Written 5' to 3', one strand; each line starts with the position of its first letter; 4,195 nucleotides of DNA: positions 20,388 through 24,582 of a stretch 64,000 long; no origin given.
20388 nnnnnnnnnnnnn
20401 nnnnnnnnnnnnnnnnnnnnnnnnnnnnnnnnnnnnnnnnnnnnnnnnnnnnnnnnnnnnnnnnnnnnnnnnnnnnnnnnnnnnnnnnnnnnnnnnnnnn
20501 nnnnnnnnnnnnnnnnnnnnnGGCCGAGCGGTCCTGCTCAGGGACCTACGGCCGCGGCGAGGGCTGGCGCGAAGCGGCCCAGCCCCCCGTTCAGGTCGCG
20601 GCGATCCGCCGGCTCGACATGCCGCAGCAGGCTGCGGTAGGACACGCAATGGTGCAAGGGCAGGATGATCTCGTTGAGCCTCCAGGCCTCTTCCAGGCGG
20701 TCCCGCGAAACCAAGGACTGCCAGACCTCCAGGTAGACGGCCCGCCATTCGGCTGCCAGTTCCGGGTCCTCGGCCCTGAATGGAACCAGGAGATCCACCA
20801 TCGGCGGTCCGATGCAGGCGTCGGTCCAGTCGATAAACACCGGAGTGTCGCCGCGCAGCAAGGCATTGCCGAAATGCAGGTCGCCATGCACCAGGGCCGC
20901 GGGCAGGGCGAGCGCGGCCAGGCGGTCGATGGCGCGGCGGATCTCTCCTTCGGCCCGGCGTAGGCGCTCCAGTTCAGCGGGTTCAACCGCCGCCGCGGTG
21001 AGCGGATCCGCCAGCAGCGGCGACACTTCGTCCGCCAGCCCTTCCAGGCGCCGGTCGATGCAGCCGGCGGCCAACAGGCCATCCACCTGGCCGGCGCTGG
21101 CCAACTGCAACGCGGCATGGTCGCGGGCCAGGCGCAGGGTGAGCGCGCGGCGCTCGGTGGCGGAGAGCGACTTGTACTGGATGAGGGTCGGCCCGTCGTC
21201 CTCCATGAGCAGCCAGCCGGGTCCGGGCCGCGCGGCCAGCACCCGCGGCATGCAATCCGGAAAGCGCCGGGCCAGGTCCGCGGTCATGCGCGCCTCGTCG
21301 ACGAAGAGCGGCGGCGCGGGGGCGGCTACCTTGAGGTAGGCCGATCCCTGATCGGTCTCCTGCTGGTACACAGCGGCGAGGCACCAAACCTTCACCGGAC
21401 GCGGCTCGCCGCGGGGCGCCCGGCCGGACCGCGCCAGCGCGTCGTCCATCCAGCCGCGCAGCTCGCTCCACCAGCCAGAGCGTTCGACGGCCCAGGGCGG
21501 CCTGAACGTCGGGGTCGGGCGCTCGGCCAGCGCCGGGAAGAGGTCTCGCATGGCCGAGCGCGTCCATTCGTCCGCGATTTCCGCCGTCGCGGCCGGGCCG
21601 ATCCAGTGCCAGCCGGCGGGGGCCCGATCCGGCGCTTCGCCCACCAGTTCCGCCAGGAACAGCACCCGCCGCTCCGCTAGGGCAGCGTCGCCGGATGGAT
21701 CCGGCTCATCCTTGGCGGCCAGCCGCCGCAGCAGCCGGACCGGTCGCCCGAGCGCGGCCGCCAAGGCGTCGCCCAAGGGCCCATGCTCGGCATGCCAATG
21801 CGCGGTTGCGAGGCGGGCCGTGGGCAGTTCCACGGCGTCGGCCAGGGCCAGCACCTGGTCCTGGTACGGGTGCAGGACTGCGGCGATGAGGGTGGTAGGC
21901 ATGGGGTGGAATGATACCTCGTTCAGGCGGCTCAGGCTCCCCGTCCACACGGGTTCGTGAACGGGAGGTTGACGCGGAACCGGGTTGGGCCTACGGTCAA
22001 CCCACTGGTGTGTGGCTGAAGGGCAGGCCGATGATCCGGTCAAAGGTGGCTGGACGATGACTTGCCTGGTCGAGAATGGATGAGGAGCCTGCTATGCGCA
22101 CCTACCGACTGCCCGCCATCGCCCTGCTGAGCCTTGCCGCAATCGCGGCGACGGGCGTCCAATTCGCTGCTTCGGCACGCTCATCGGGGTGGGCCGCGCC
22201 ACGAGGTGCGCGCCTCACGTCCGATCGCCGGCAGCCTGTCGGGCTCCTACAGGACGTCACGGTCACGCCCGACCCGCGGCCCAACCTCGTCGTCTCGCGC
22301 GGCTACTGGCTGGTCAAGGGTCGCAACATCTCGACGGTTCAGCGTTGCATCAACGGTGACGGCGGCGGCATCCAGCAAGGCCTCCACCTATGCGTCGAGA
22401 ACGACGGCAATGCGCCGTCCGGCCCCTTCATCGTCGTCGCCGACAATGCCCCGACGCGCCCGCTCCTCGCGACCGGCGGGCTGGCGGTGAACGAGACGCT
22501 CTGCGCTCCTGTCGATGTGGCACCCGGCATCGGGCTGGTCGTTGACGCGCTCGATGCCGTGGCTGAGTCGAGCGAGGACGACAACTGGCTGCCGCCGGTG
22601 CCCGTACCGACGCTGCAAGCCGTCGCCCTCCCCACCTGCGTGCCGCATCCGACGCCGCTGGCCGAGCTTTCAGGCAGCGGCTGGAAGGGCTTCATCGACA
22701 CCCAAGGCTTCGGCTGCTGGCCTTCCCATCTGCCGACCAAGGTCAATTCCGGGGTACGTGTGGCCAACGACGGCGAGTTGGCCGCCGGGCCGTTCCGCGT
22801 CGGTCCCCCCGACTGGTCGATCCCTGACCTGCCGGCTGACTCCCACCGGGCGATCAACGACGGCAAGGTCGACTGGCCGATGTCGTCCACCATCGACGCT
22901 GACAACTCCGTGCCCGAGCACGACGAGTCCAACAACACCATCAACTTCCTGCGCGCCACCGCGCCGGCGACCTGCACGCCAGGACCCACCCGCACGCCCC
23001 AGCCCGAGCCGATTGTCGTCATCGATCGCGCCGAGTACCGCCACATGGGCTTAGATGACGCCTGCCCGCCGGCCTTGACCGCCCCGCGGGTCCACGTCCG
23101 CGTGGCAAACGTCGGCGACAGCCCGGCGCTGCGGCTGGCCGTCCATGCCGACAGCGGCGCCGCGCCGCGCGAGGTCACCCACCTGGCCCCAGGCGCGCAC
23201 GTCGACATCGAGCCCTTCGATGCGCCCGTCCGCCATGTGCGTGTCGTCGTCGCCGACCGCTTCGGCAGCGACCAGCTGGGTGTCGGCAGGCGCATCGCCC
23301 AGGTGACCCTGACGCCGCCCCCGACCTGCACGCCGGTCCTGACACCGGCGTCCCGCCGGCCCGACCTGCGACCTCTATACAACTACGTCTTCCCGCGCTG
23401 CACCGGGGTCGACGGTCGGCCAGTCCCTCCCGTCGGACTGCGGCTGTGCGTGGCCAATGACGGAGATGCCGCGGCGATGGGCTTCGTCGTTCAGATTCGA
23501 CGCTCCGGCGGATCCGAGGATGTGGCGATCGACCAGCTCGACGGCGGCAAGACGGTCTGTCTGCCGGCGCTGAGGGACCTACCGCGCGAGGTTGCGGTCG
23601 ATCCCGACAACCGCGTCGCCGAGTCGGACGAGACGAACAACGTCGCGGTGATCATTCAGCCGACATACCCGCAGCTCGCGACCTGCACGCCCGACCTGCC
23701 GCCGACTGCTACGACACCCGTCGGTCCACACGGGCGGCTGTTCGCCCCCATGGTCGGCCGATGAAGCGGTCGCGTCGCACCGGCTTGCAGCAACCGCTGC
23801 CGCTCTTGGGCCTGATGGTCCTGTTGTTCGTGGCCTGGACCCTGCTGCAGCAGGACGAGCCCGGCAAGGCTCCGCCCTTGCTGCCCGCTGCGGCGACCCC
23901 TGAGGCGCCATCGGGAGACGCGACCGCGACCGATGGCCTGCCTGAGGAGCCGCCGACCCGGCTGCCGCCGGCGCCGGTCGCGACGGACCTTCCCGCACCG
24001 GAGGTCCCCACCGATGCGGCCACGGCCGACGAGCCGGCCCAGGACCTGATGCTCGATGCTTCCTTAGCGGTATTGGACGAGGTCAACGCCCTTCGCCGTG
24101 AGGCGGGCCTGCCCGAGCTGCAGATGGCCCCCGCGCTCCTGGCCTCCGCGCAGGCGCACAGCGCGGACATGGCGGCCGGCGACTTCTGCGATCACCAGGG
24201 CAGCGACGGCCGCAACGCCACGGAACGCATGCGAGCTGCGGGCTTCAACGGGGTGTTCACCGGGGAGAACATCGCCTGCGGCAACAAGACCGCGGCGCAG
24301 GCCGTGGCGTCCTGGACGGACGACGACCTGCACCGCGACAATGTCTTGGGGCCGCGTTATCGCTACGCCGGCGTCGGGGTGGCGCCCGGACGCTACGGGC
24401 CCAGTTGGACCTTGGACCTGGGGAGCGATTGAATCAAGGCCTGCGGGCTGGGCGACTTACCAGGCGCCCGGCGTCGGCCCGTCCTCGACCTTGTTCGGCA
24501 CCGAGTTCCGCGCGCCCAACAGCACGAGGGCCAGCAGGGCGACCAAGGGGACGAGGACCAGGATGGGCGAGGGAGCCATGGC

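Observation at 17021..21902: Adenylyl/guanylyl cyclase - NACHT NTPase - FGE-sulfatase-like STAND protein paired with an APH-family kinase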

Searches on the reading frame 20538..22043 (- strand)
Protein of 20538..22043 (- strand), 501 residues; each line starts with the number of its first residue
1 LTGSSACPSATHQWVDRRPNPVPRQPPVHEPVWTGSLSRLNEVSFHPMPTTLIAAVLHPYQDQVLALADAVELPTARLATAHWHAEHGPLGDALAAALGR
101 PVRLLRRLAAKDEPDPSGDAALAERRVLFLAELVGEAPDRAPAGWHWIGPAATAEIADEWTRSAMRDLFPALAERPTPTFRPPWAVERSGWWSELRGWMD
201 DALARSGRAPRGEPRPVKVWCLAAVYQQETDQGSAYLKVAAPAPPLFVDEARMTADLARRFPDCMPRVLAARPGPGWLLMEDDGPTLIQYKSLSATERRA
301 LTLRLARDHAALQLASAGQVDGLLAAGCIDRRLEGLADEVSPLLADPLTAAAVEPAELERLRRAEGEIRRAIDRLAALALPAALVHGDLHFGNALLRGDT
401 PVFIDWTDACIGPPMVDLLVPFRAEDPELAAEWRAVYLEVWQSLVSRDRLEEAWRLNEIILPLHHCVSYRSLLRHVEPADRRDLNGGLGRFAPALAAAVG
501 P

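Call 5: search_protein_families(library=pfam, proteins=[window:20538-22043:-], max_evalue=0.01)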
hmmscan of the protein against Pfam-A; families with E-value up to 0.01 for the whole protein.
window:20538-22043:- (501 aa): 3 families
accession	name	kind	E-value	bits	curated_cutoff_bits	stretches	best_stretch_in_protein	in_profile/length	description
PF01636.29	APH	-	1.7e-19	71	23.2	1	224-445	12-231/239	Phosphotransferase enzyme family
PF01163.29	RIO1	-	0.0026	17.9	22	1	358-408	98-150/187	RIO domain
PF19974.5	TCAD9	-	0.0032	17.1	40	1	379-409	294-324/429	Ternary complex associated domain 9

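Call 6: search_protein_families(library=padloc, proteins=[window:20538-22043:-], max_evalue=0.01)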
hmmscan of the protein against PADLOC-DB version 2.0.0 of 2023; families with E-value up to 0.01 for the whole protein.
window:20538-22043:- (501 aa): 0 families

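Call 7: search_protein_families(library=ncbifam, proteins=[window:20538-22043:-], max_evalue=0.01)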
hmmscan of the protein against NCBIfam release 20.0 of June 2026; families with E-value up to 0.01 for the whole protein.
window:20538-22043:- (501 aa): 4 families
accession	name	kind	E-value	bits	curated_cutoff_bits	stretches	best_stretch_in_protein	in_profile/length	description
NF008738.0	PRK11768.1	equivalog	6e-06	25.8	194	1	361-434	179-248/327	serine/threonine protein kinase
NF000255.1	macrolide_MphF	exception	0.0017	17.8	650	1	377-419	186-230/299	Mph(F) family macrolide 2'-phosphotransferase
TIGR02721.1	ycfN_thiK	equivalog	0.0029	16.8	299.45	0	379-428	143-192/256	thiamine kinase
NF000029.2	APH_9_Ib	exception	0.0088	15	675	0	361-419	198-256/330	aminoglycoside O-phosphotransferase APH(9)-Ib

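Call 30: search_protein_families(library=pfam, proteins=[window:20538-21902:-], max_evalue=0.01)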
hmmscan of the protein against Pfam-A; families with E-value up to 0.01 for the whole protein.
window:20538-21902:- (454 aa): 3 families
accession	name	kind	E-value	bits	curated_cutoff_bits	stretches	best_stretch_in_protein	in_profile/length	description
PF01636.29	APH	-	1.3e-19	71.3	23.2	1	177-398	12-231/239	Phosphotransferase enzyme family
PF01163.29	RIO1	-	0.0022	18.1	22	1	311-361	98-150/187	RIO domain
PF19974.5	TCAD9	-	0.0027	17.4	40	1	332-362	294-324/429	Ternary complex associated domain 9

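Call 35: find_homologous_proteins(query=window:20538-21902:-)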
Query window:20538-21902:- (454 aa): 24 proteins with E <= 0.001 among 8000 candidates.
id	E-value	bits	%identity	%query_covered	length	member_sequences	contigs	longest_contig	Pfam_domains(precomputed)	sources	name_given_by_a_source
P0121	6.0e-295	997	99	100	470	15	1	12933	PF01636.30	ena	-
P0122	1.8e-223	761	77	100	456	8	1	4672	PF01636.30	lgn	-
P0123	1.3e-220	751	76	100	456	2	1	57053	PF19974.6,PF01636.30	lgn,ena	-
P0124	2.0e-212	725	74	98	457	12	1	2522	PF01636.30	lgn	-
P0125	1.4e-150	521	59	100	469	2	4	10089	PF01636.30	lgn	-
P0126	9.2e-148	511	58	100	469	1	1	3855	PF01636.30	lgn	-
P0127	2.0e-146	507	57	100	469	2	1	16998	PF01636.30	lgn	-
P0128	6.2e-139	482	69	71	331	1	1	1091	PF01636.30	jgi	jgi:hypothetical protein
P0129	4.5e-137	476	56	100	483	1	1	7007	PF01636.30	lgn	-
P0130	1.2e-122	429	53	100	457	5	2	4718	PF01636.30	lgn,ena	-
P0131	1.2e-121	425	52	98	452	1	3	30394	PF01636.30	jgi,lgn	jgi:Ser/Thr protein kinase RdoA (MazF antagonist)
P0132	2.6e-120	421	52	96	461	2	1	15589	PF01636.30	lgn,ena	-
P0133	1.7e-95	339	45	100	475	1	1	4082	PF01636.30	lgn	-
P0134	3.4e-44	170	36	93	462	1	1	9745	PF01636.30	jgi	jgi:hypothetical protein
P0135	4.6e-43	166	35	93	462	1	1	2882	PF01636.30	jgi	jgi:hypothetical protein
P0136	4.8e-40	156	35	93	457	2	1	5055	PF01636.30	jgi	jgi:hypothetical protein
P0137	1.2e-39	155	34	94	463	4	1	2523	PF01636.30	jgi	jgi:Phosphotransferase enzyme family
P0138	2.1e-37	148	37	66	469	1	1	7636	PF01636.30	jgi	jgi:hypothetical protein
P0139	7.4e-37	146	37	66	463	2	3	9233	PF01636.30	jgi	jgi:Phosphotransferase enzyme family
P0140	1.8e-35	141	34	93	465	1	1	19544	PF01636.30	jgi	jgi:hypothetical protein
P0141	6.8e-35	139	34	93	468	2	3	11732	PF01636.30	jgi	jgi:hypothetical protein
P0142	4.8e-34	136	37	61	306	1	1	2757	PF01636.30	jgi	jgi:aminoglycoside phosphotransferase (APT) family kinase protein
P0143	5.0e-29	120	34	70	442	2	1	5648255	PF01636.30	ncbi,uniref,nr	ncbi:aminoglycoside phosphotransferase family protein [Occultella kanbiaonis]|uniref:aminoglycoside 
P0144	8.0e-28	116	32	93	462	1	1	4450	PF01636.30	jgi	jgi:hypothetical protein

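Call 36: find_encoding_contigs(protein=P0123, flank=8000, max_places=2)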
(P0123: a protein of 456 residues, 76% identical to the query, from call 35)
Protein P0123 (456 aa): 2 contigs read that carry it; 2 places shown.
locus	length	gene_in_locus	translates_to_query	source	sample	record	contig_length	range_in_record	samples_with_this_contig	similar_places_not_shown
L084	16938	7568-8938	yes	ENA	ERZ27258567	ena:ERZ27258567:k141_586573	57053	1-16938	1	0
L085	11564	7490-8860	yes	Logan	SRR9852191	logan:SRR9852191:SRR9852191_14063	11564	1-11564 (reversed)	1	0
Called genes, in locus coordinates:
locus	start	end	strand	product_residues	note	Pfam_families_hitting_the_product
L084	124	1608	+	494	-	PF11028:TMEM260_N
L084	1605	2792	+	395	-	PF04188:Mannosyl_trans2 (weak)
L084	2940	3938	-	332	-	PF12740:PETase (weak), PF01738:DLH, PF00326:Peptidase_S9 (faint), PF08840:BAAT_C (weak)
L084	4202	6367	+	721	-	PF07705:CARDB (faint)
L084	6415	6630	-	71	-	-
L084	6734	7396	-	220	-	PF00188:CAP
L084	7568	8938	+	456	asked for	PF01636:APH, PF19974:TCAD9 (weak)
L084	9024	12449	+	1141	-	PF00211:Guanylate_cyc, PF05729:NACHT, PF03781:FGE-sulfatase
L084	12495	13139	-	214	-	PF07681:DoxX (faint)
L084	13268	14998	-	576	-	PF13231:PMT_2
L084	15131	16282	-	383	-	PF08309:LVIVD (faint)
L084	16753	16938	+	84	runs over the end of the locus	PF10049:DUF2283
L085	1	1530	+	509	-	?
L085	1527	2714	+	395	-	PF04188:Mannosyl_trans2 (weak)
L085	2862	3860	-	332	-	PF12740:PETase (weak), PF01738:DLH, PF00326:Peptidase_S9 (faint), PF08840:BAAT_C (weak)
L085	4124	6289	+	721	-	PF07705:CARDB (faint)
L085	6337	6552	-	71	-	-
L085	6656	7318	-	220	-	PF00188:CAP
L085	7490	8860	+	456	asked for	PF01636:APH, PF19974:TCAD9 (weak)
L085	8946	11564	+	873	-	?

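Call 37: find_encoding_contigs(protein=P0127, flank=8000, max_places=2)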
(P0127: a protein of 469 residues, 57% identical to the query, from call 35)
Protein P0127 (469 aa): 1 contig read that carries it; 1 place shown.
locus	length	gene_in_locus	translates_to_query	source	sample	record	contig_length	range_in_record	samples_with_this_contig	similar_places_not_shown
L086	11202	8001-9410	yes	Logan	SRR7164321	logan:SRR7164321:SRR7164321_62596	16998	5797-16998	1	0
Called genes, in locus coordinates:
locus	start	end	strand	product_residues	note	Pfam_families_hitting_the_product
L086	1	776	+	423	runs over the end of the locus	-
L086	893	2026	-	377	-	PF13579:Glyco_trans_4_4 (faint), PF13439:Glyco_transf_4 (faint), PF00534:Glycos_transf_1, PF13692:Glyco_trans_1_4, PF13524:Glyco_trans_1_2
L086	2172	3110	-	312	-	-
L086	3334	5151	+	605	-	PF07973:tRNA_SAD, PF00587:tRNA-synt_2b, PF03129:HGTP_anticodon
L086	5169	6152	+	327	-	PF00535:Glycos_transf_2, PF13641:Glyco_tranf_2_3, PF13632:Glyco_trans_2_3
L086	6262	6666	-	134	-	PF03625:DUF302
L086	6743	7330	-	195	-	-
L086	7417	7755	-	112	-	-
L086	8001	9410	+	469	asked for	PF01636:APH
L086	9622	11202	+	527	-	?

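Call 38: find_encoding_contigs(protein=P0131, flank=8000, max_places=2)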
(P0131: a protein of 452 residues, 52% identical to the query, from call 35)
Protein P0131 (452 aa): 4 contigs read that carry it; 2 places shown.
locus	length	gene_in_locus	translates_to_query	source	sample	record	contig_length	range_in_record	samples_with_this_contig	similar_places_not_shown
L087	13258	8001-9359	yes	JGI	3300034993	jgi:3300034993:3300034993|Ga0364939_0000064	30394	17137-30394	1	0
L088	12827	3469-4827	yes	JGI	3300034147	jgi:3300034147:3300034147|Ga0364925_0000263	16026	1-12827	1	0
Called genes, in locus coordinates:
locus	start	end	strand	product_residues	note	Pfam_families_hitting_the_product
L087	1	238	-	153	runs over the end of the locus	-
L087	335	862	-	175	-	PF09685:MamF_MmsF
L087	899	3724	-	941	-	PF04879:Molybdop_Fe4S4, PF00384:Molybdopterin, PF01568:Molydop_binding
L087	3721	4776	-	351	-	-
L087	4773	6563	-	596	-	PF12797:Fer4_2 (faint), PF12837:Fer4_6 (faint), PF12838:Fer4_7 (faint), PF13187:Fer4_9 (faint), PF13237:Fer4_10 (faint), PF13247:Fer4_11, PF00037:Fer4 (weak), PF03916:NrfD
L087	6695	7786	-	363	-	PF00149:Metallophos (weak)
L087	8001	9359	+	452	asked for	PF01636:APH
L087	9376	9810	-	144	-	PF10604:Polyketide_cyc2, PF03364:Polyketide_cyc, PF08327:AHSA1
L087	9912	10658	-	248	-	PF00106:adh_short, PF01370:Epimerase (weak), PF08659:KR, PF13460:NAD_binding_10, PF13561:adh_short_C2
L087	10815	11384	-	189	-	PF04229:GrpB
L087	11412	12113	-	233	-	-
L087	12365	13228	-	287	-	PF04041:Glyco_hydro_130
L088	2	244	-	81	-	?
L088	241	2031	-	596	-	PF12797:Fer4_2 (faint), PF12837:Fer4_6 (faint), PF12838:Fer4_7 (faint), PF13187:Fer4_9 (faint), PF13237:Fer4_10 (faint), PF13247:Fer4_11, PF00037:Fer4 (weak), PF03916:NrfD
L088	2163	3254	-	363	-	PF00149:Metallophos (weak)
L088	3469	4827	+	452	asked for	PF01636:APH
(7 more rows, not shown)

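Call 39: find_encoding_contigs(protein=P0140, flank=8000, max_places=2)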
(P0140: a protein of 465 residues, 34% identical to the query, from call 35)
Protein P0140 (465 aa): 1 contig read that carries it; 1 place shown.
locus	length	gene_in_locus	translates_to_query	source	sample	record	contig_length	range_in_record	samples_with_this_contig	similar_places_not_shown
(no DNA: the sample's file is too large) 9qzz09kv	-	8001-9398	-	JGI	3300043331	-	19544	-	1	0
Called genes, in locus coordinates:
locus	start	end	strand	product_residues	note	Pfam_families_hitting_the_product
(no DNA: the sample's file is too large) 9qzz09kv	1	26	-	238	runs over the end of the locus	PF03352:Adenine_glyco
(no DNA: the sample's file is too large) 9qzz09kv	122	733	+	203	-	-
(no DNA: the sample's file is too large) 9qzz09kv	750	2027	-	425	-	-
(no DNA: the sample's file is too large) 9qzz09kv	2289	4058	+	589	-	PF00082:Peptidase_S8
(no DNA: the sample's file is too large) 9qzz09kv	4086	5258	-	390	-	PF16927:HisKA_7TM (weak)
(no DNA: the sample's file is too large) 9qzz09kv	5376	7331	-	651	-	PF00933:Glyco_hydro_3, PF01915:Glyco_hydro_3_C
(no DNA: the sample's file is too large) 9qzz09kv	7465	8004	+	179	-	PF17248:DUF5317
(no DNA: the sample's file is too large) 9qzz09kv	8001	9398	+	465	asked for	PF01636:APH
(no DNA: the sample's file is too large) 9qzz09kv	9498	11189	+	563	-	PF00266:Aminotran_5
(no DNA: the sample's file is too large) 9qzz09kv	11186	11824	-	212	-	PF09335:VTT_dom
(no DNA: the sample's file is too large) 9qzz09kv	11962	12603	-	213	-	PF03006:HlyIII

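Call 51: search_protein_families(library=pfam, proteins=[L086:9622-11202:+], max_evalue=0.001)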
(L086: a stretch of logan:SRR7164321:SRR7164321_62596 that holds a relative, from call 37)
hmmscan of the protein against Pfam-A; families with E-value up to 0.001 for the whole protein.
L086:9622-11202:+ (527 aa): 3 families
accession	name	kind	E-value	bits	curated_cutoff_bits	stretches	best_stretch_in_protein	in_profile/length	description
PF00204.31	DNA_gyraseB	-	1.2e-55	188.1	27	1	235-403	1-172/173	DNA gyrase B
PF01751.28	Toprim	-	4.5e-17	62.5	23.1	1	432-527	1-81/96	Toprim domain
PF02518.31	HATPase_c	-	1.4e-14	54.9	26.4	1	42-182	2-105/111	Histidine kinase-, DNA gyrase B-, and HSP90-like ATPase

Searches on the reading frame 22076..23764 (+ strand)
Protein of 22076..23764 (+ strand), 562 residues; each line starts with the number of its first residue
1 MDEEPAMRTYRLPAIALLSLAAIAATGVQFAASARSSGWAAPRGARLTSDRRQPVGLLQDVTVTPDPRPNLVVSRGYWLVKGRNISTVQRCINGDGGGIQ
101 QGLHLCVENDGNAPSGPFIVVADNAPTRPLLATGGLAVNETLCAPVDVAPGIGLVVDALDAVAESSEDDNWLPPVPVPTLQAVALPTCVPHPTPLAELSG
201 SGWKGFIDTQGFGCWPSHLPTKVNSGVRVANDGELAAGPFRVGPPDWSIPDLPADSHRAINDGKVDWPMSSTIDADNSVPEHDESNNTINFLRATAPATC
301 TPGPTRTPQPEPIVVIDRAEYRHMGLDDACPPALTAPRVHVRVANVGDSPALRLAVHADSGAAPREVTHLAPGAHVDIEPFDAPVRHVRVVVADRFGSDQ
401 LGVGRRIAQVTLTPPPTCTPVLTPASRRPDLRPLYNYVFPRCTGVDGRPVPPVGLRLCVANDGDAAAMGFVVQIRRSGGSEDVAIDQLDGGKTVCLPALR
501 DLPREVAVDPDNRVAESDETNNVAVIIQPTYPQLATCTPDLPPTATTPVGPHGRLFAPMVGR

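Call 9: search_protein_families(library=pfam, proteins=[window:22076-23764:+], max_evalue=0.001)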
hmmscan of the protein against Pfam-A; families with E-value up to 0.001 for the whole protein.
window:22076-23764:+ (562 aa): 1 family
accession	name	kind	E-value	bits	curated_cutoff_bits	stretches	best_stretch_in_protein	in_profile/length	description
PF07705.17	CARDB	-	1.6e-12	48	22.7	1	456-524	24-99/101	CARDB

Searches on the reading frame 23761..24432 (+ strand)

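Call 9: search_protein_families(library=pfam, proteins=[window:23761-24432:+], max_evalue=0.001)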
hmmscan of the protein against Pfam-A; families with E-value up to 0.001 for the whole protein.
window:23761-24432:+ (223 aa): 1 family
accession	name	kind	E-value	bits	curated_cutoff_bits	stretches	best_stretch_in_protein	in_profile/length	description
PF00188.32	CAP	-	3.5e-19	70.2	21.1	1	105-218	1-115/117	Cysteine-rich secretory protein family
